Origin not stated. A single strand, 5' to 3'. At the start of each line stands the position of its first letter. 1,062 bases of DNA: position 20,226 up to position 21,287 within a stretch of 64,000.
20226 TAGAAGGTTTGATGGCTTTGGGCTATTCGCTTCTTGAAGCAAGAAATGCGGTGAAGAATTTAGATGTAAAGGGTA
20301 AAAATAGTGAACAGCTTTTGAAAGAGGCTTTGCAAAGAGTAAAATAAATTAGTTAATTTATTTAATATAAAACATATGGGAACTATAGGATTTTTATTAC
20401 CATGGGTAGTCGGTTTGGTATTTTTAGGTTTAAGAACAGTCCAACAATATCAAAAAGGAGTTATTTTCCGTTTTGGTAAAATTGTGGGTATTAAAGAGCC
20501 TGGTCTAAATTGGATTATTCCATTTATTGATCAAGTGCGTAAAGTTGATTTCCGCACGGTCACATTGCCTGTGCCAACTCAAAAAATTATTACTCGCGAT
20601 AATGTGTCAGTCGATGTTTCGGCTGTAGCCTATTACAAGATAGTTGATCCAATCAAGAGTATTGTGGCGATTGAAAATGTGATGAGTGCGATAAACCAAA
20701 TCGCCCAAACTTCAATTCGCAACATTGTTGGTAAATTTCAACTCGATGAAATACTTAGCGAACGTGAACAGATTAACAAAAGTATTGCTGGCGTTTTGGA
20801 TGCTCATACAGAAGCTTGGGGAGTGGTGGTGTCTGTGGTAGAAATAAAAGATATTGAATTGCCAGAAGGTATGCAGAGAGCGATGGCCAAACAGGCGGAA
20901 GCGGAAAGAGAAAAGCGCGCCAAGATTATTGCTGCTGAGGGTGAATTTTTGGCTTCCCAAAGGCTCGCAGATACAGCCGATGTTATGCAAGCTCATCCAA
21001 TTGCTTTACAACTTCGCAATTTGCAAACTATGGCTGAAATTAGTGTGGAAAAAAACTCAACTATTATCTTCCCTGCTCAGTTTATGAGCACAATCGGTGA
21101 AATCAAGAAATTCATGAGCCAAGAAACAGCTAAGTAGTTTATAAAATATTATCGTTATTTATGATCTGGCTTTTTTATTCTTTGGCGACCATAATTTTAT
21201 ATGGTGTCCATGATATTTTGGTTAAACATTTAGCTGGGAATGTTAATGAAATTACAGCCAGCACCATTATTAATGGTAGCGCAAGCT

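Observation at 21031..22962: Two-gene cassette (small 4-TM transporter-like protein plus PLP-dependent Orn/Lys/Arg decarboxylase) bracketed by a duplicated SPFH gene 3' end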

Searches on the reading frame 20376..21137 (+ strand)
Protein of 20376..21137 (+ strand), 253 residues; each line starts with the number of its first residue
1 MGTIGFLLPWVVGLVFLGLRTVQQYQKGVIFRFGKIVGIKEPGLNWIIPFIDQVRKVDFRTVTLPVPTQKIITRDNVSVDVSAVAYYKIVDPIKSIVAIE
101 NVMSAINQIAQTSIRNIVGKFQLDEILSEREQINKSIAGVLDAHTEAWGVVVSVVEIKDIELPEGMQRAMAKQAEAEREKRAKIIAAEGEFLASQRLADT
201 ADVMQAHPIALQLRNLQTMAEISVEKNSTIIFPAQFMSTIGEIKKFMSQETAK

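Call 8: search_protein_families(library=pfam, proteins=[window:20376-21137:+], max_evalue=0.01)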
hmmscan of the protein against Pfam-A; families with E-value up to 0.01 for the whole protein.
window:20376-21137:+ (253 aa): 2 families
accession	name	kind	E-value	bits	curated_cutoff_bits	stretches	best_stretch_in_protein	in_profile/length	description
PF01145.31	Band_7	-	2.4e-45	155.1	23.6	1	21-190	2-175/176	SPFH domain / Band 7 family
PF13421.11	Band_7_1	-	0.00034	20.7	24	1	97-175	128-208/211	SPFH domain-Band 7 family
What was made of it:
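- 20376..21137 (+): SPFH/Band-7 (slipin-type) gene, 253 aa. It is intact and serves as the left homology arm and landing site. PF01145, 155 bits (call 8).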

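Call 9: search_protein_families(library=ncbifam, proteins=[window:20376-21137:+], max_evalue=0.001)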
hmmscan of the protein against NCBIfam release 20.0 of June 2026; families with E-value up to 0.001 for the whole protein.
window:20376-21137:+ (253 aa): 5 families
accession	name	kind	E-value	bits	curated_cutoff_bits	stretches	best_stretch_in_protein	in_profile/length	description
TIGR01933.1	hflK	equivalog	8.4e-27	94.2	159.4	1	20-187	2-172/261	FtsH protease activity modulator HflK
NF008181.0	PRK10930.1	equivalog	4e-19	68.7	660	1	18-185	96-265/419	FtsH protease activity modulator HflK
TIGR01932.1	hflC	equivalog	3.2e-14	52.5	134.4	1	15-136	16-152/318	protease modulator HflC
NF008259.0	PRK11029.1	equivalog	2.7e-09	36.4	427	1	11-91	12-99/334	protease modulator HflC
NF058507.1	FlotScfldFlot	equivalog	5.2e-09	35.7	700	1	15-190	35-213/477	flotillin lipid rafts scaffold protein FloT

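Call 10: find_related_loci(query=window:20376-21137:+, collection=genome_contigs, flank=8000)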
Query window:20376-21137:+ (253 aa) in genome_contigs; peptide patterns used: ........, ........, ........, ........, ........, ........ (x = any residue, [..] = any of these).
600 stretches matched a pattern (row limit reached: there are more); 590 encode a relative of the query (tblastn E <= 1e-3); the best 80 are kept; 80 distinct loci.
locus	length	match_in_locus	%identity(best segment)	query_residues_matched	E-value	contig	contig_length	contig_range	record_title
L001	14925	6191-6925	82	8-251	2e-133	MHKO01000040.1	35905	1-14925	MAG: Candidatus Komeilibacteria bacterium RIFCSPLOWO2_02_FULL_48_11 rifcsplowo2_02_scaffold_5371, whole genome shotgun s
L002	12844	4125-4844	85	14-253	8e-132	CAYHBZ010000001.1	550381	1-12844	MAG TPA_asm: uncultured Gammaproteobacteria bacterium isolate ERP119702_co3_79 genome assembly, contig: NODE_1_length_55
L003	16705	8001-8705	81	18-252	3e-129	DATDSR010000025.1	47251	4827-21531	MAG TPA_asm: Candidatus Paceibacterota bacterium isolate SMAG_U8008 k141_2066356, whole genome shotgun sequence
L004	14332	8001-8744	79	6-253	7e-128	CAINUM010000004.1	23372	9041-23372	MAG: Candidatus Magasanikbacteria bacterium isolate Kiruna_bin-08293 genome assembly, contig: bin-08293:004/107, whole g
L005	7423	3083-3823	75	7-253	1e-126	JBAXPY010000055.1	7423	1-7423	MAG: Candidatus Moraniibacteriota bacterium isolate ELA543 MAG543_55, whole genome shotgun sequence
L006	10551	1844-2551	79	18-253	1e-125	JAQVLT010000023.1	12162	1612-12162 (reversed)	MAG: Patescibacteria group bacterium isolate STF1_116 NODE_15699_length_12162_cov_4.912921_Sandtown_F1, whole genome sho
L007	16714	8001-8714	75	14-250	4e-117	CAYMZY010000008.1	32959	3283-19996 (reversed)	MAG TPA_asm: uncultured Bdellovibrionales bacterium isolate SRP286056_co1_431 genome assembly, contig: NODE_1450_length_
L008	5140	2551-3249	80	18-250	2e-117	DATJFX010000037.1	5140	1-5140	MAG TPA_asm: Candidatus Methylomirabilota bacterium isolate SMAG_U15471 k141_9675620, whole genome shotgun sequence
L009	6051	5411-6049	81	11-223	6e-117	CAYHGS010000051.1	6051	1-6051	MAG TPA_asm: uncultured Candidatus Peribacteria bacterium isolate ERP119702_co1_249 genome assembly, contig: NODE_19406_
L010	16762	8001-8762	62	3-252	9e-106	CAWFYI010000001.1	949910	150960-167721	MAG: uncultured Candidatus Saccharibacteria bacterium isolate MFD05442.bin.1.25 genome assembly, contig: contig_18630, w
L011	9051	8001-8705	65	18-251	2e-104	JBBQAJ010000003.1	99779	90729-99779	MAG: Candidatus Saccharimonadales bacterium isolate Co_metawrap_1474 Cmw_1474_k141_1297217_length_99779_cov_16.9994, who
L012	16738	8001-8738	61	6-250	2e-102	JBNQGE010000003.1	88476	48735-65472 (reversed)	MAG: Candidatus Saccharibacteria bacterium isolate Bin_28 c_000000000022, whole genome shotgun sequence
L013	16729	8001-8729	75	5-250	3e-123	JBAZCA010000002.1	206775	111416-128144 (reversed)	MAG: Patescibacteria group bacterium isolate SO_2017_GW1_125 NODE_500_length_206775_cov_8.758381_OW334_2017, whole genom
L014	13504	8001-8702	65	18-250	1e-102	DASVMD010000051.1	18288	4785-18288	MAG TPA_asm: Candidatus Saccharimonadales bacterium isolate SMAG_U3091 k141_113557, whole genome shotgun sequence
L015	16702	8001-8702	65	18-250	3e-101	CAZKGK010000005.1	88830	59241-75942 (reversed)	MAG TPA_asm: uncultured Candidatus Saccharibacteria bacterium isolate SRP200132_co1_660 genome assembly, contig: NODE_31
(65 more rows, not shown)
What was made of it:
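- Tried and rejected: Genome-collection scan with SPFH (call 10).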

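Call 14: find_encoding_contigs(protein=window:20376-21137:+, flank=8000, max_places=10)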
Protein window:20376-21137:+ (253 aa): 3 contigs read that carry it; 1 place shown.
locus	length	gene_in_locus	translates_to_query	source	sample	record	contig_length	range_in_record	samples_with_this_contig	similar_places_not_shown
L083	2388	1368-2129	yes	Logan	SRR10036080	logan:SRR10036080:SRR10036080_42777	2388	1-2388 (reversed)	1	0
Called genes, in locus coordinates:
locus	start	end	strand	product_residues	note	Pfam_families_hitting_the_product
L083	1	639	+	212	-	?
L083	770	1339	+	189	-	PF01330:RuvA_N, PF00633:HHH (faint), PF14520:HHH_5, PF07499:RuvA_C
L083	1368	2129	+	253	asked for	PF01145:Band_7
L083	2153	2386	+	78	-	?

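Call 24: find_homologous_proteins(query=window:20376-21137:+, max_evalue=1e-30)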
Query window:20376-21137:+ (253 aa): 7999 proteins with E <= 1e-30 among 8000 candidates; the best 120 are listed.
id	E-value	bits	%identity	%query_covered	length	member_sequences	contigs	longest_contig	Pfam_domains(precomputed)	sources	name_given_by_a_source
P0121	1.1e-155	534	100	100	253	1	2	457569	PF01145.32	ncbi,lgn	-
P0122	1.4e-153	527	98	100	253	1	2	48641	PF01145.32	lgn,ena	-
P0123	1.1e-151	520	97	100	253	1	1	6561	PF01145.32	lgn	-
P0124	1.2e-151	520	97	100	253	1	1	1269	PF01145.32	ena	-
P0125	5.1e-150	515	98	97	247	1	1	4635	PF01145.32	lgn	-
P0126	5.0e-143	492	94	96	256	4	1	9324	PF01145.32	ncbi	-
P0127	1.2e-140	484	90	99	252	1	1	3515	PF01145.32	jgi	jgi:regulator of protease activity HflC (stomatin/prohibitin superfamily)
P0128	1.4e-140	484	91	98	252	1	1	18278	PF01145.32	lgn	-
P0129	1.3e-139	481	91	97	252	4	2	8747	PF01145.32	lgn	-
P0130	5.4e-139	479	90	98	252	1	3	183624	PF01145.32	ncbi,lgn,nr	ncbi:MAG: slipin family protein [Candidatus Magasanikbacteria bacterium]|nr:slipin family protein [C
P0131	8.9e-139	478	90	98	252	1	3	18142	PF01145.32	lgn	-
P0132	2.0e-138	477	89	98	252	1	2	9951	PF01145.32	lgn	-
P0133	1.2e-137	475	88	99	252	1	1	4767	PF01145.32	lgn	-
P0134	1.5e-136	471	89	99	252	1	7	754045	PF01145.32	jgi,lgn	jgi:regulator of protease activity HflC (stomatin/prohibitin superfamily)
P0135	1.7e-136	471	86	99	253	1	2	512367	PF01145.32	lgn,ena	-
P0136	4.7e-136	469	89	99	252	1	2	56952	PF01145.32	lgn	-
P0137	5.2e-136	469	89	98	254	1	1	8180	PF01145.32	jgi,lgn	jgi:regulator of protease activity HflC (stomatin/prohibitin superfamily)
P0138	5.5e-136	469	89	98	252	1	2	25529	PF01145.32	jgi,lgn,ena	-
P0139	1.0e-135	468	89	96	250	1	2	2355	PF01145.32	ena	-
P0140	1.1e-135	468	89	96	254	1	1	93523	PF01145.32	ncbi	-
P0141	2.0e-135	467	89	91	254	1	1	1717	PF01145.32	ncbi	-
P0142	5.6e-135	466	88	99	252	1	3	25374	PF01145.32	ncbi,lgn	-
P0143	6.3e-135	466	87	98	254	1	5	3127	PF01145.32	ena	-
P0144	7.5e-135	465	88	98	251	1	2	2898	PF01145.32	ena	-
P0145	2.3e-134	464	90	93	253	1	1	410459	PF01145.32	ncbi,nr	ncbi:MAG: slipin family protein [Candidatus Magasanikbacteria bacterium]|nr:slipin family protein [C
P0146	7.8e-134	462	89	95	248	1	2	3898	PF01145.32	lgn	-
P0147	1.0e-133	462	86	99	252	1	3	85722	PF01145.32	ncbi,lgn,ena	-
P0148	6.7e-133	459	90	96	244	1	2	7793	PF01145.32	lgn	-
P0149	8.0e-133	459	90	95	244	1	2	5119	PF01145.32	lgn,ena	-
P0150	1.5e-132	458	88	98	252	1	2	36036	PF01145.32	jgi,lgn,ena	-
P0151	5.5e-132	456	88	94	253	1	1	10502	PF01145.32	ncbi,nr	ncbi:MAG: slipin family protein [Candidatus Magasanikbacteria bacterium]|nr:slipin family protein [C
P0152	6.3e-132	456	86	98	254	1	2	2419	PF01145.32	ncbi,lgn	-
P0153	9.4e-132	455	90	95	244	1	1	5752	PF01145.32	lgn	-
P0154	1.8e-131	454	86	98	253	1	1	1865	PF01145.32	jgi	jgi:regulator of protease activity HflC (stomatin/prohibitin superfamily)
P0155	4.4e-131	453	84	100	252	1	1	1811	PF01145.32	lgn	-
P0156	1.1e-130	452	88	95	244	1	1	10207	PF01145.32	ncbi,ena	-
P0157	1.6e-130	451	85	100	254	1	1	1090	PF01145.32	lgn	-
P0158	1.7e-130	451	88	96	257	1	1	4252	PF01145.32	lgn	-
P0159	1.7e-130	451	88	95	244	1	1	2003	PF01145.32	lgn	-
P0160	2.4e-130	451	88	94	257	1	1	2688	PF01145.32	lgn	-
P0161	2.9e-130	450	88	91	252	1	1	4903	PF01145.32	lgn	-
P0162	7.0e-130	449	88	92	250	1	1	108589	PF01145.32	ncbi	-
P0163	1.0e-129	449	87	95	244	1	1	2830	PF01145.32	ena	-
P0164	1.8e-129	448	82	99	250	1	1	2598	PF01145.32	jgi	-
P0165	1.9e-129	448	89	91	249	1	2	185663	PF01145.32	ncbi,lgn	-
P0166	2.1e-129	448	89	91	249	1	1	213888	PF01145.32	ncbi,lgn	-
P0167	4.1e-129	447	85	98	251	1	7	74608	PF01145.32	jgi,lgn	jgi:regulator of protease activity HflC (stomatin/prohibitin superfamily)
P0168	5.7e-129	446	84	99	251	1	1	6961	PF01145.32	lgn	-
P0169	9.3e-129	446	87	94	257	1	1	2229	PF01145.32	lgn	-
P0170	1.0e-128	445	85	98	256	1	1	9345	PF01145.32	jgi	jgi:regulator of protease activity HflC (stomatin/prohibitin superfamily)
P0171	1.1e-128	445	82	99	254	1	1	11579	PF01145.32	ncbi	-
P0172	1.3e-128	445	89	92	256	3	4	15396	PF01145.32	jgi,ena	-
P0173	1.5e-128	445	84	98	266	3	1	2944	PF01145.32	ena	-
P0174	1.5e-128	445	84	99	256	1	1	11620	PF01145.32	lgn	-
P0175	1.7e-128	445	83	98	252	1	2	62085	PF01145.32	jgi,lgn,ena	jgi:regulator of protease activity HflC (stomatin/prohibitin superfamily)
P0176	2.2e-128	444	87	91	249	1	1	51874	PF01145.32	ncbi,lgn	-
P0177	3.8e-128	444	84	100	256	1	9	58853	PF01145.32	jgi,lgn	jgi:regulator of protease activity HflC (stomatin/prohibitin superfamily)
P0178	5.0e-128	443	85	99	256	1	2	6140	PF01145.32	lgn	-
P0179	6.8e-128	443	88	93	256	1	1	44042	PF01145.32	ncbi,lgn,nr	ncbi:slipin family protein [Patescibacteria group bacterium]|nr:MAG: slipin family protein [Patescib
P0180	7.6e-128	443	87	92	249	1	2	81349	PF01145.32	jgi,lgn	jgi:regulator of protease activity HflC (stomatin/prohibitin superfamily)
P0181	7.7e-128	443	82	99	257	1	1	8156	PF01145.32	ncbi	-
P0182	8.6e-128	442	87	92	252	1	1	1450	PF01145.32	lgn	-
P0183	1.0e-127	442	84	98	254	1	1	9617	PF01145.32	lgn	-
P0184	1.2e-127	442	87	92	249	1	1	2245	PF01145.32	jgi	jgi:regulator of protease activity HflC (stomatin/prohibitin superfamily)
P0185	1.4e-127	442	85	87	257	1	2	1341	PF01145.32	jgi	jgi:regulator of protease activity HflC (stomatin/prohibitin superfamily)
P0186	1.4e-127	442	83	99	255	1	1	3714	PF01145.32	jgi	jgi:regulator of protease activity HflC (stomatin/prohibitin superfamily)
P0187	1.5e-127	442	87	95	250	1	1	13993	PF01145.32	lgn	-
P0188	1.5e-127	442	86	94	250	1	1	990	PF01145.32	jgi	-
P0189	1.6e-127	441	83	100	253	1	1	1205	PF01145.32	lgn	-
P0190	1.6e-127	441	83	100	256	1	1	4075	PF01145.32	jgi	jgi:regulator of protease activity HflC (stomatin/prohibitin superfamily)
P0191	1.9e-127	441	86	91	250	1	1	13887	PF01145.32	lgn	-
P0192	2.0e-127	441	84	97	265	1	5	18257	PF01145.32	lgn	-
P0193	2.7e-127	441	83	97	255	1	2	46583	PF01145.32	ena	-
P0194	3.3e-127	440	85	95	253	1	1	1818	PF01145.32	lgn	-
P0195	3.9e-127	440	83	97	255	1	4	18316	PF01145.32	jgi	jgi:regulator of protease activity HflC (stomatin/prohibitin superfamily)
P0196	3.9e-127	440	86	91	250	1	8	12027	PF01145.32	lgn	-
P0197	4.3e-127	440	86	93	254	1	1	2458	PF01145.32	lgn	-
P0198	4.6e-127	440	86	90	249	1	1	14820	PF01145.32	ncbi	-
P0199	6.7e-127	439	83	98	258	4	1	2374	PF01145.32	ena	-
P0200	7.2e-127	439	83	96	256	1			PF01145.32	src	-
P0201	8.1e-127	439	83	98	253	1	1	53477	PF01145.32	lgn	-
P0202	9.3e-127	439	84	98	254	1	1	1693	PF01145.32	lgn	-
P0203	9.5e-127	439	86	92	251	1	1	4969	PF01145.32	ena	-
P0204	9.8e-127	439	85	93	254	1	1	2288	PF01145.32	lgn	-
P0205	9.9e-127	439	86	94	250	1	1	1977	PF01145.32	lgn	-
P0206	1.0e-126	439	85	95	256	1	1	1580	PF01145.32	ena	-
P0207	1.1e-126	439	85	95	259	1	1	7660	PF01145.32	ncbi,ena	-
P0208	1.2e-126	439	82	96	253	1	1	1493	PF01145.32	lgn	-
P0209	1.3e-126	439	83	98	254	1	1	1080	PF01145.32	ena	-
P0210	1.3e-126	439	82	99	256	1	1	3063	PF01145.32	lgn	-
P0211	1.3e-126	439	84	98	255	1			PF01145.32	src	-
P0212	1.4e-126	438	83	98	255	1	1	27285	PF01145.32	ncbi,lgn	-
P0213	1.9e-126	438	86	93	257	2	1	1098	PF01145.32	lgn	-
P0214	3.0e-126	437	82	99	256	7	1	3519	PF01145.32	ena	-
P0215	3.4e-126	437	86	91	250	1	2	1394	PF01145.32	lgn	-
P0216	3.5e-126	437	86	95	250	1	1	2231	PF01145.32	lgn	-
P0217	3.5e-126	437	86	93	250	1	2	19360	PF01145.32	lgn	-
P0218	3.7e-126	437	86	95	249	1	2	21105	PF01145.32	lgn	-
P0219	3.8e-126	437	82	96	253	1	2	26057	PF01145.32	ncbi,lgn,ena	-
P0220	3.8e-126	437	83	100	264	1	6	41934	PF01145.32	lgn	-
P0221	4.6e-126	437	87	92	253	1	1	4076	PF01145.32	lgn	-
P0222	4.7e-126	437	86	94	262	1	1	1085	PF01145.32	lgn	-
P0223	4.7e-126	437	88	92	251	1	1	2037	PF01145.32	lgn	-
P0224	4.9e-126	437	82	98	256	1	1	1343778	PF01145.32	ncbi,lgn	-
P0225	5.1e-126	437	85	94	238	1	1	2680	PF01145.32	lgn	-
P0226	5.6e-126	436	85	95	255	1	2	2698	PF01145.32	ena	-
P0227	5.7e-126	436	84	92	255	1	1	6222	PF01145.32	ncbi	-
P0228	7.8e-126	436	85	95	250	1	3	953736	PF01145.32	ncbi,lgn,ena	-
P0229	8.2e-126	436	86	96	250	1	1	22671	PF01145.32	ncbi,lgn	-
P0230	8.4e-126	436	82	96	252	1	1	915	PF01145.32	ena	-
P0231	9.1e-126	436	84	95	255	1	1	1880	PF01145.32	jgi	-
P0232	9.1e-126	436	86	93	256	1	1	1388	PF01145.32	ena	-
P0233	1.1e-125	435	85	92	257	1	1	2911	PF01145.32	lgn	-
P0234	1.2e-125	435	87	91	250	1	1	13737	PF01145.32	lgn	-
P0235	1.2e-125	435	83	95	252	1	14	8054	PF01145.32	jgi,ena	-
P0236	1.2e-125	435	80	99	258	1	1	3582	PF01145.32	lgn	-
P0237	1.3e-125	435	84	95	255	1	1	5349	PF01145.32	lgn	-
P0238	1.4e-125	435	82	99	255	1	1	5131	PF01145.32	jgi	jgi:regulator of protease activity HflC (stomatin/prohibitin superfamily)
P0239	1.4e-125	435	82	98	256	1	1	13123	PF01145.32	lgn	-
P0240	1.6e-125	435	80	99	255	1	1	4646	PF01145.32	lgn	-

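Call 27: find_encoding_contigs(protein=P0122, flank=10000, max_places=6)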
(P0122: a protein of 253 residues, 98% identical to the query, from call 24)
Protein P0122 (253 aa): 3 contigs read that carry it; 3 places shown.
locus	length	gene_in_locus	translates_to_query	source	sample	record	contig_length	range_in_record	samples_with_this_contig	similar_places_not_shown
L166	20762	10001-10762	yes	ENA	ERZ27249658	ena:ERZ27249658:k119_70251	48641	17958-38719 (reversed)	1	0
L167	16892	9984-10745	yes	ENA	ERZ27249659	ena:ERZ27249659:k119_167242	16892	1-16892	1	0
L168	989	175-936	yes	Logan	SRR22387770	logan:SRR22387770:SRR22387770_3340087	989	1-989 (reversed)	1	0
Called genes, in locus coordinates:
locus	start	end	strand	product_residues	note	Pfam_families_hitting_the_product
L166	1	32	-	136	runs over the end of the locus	PF01451:LMWPc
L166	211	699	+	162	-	PF00588:SpoU_methylase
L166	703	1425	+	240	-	-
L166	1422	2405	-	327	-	PF00294:PfkB, PF08543:Phos_pyr_kin (weak)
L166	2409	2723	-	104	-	-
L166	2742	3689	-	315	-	PF00890:FAD_binding_2 (faint), PF01266:DAO (faint), PF07992:Pyr_redox_2, PF13738:Pyr_redox_3, PF00070:Pyr_redox (weak)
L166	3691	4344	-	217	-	PF00834:Ribul_P_3_epim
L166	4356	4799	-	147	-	PF02502:LacAB_rpiB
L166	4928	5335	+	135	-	-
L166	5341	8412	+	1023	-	PF00133:tRNA-synt_1, PF09334:tRNA-synt_1g (weak), PF08264:Anticodon_1, PF19302:DUF5915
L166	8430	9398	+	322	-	-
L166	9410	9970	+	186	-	PF01330:RuvA_N, PF00633:HHH (faint), PF14520:HHH_5, PF07499:RuvA_C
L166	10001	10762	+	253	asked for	PF01145:Band_7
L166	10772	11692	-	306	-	PF02729:OTCace_N, PF00185:OTCace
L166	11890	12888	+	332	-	PF00491:Arginase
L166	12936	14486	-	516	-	PF02934:GatB_N, PF02637:GatB_Yqey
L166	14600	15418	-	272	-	-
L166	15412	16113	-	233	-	PF02223:Thymidylate_kin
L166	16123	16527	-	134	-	PF00186:DHFR_1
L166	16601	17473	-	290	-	PF00303:Thymidylat_synt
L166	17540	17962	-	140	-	-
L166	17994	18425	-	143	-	PF00692:dUTPase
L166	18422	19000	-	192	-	PF13238:AAA_18, PF13207:AAA_17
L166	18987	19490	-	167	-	PF00383:dCMP_cyt_deam_1, PF14437:MafB19-deam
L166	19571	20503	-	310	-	PF00224:PK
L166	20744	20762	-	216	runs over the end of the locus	PF00687:Ribosomal_L1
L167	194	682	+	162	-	PF00588:SpoU_methylase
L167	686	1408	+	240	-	-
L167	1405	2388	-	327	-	PF00294:PfkB, PF08543:Phos_pyr_kin (weak)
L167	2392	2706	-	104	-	-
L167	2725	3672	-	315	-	PF00890:FAD_binding_2 (faint), PF01266:DAO (faint), PF07992:Pyr_redox_2, PF13738:Pyr_redox_3, PF00070:Pyr_redox (weak)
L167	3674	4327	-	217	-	PF00834:Ribul_P_3_epim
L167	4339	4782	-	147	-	PF02502:LacAB_rpiB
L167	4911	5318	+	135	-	-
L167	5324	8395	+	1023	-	PF00133:tRNA-synt_1, PF09334:tRNA-synt_1g (weak), PF08264:Anticodon_1, PF19302:DUF5915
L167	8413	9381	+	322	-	-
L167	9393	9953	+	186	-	PF01330:RuvA_N, PF00633:HHH (faint), PF14520:HHH_5, PF07499:RuvA_C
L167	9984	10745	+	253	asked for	PF01145:Band_7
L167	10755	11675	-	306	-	PF02729:OTCace_N, PF00185:OTCace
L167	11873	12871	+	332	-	PF00491:Arginase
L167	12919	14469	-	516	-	PF02934:GatB_N, PF02637:GatB_Yqey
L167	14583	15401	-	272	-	-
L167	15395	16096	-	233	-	PF02223:Thymidylate_kin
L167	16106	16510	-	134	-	PF00186:DHFR_1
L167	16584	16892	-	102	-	?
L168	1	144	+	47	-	?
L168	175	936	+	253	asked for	PF01145:Band_7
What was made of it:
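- On Insertion by host homologous recombination (single crossover of a circle, or homology-anchored integration): The flanking genes are housekeeping genes (calls 8, 27).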

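Call 28: find_encoding_contigs(protein=P0123, flank=10000, max_places=6)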
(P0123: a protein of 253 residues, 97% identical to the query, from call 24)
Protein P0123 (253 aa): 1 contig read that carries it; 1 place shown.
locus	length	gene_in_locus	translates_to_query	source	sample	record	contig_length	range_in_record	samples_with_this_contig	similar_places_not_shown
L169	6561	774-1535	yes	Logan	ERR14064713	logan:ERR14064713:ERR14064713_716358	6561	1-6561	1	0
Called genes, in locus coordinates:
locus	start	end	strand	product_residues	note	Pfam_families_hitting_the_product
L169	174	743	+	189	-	PF01330:RuvA_N, PF00633:HHH (faint), PF14520:HHH_5, PF07499:RuvA_C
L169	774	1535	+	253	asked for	PF01145:Band_7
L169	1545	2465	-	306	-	PF02729:OTCace_N, PF00185:OTCace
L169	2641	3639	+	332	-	PF00491:Arginase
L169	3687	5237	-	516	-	PF02934:GatB_N, PF02637:GatB_Yqey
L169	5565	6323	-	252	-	PF06790:UPF0259, PF25231:DUF7847 (weak)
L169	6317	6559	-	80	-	?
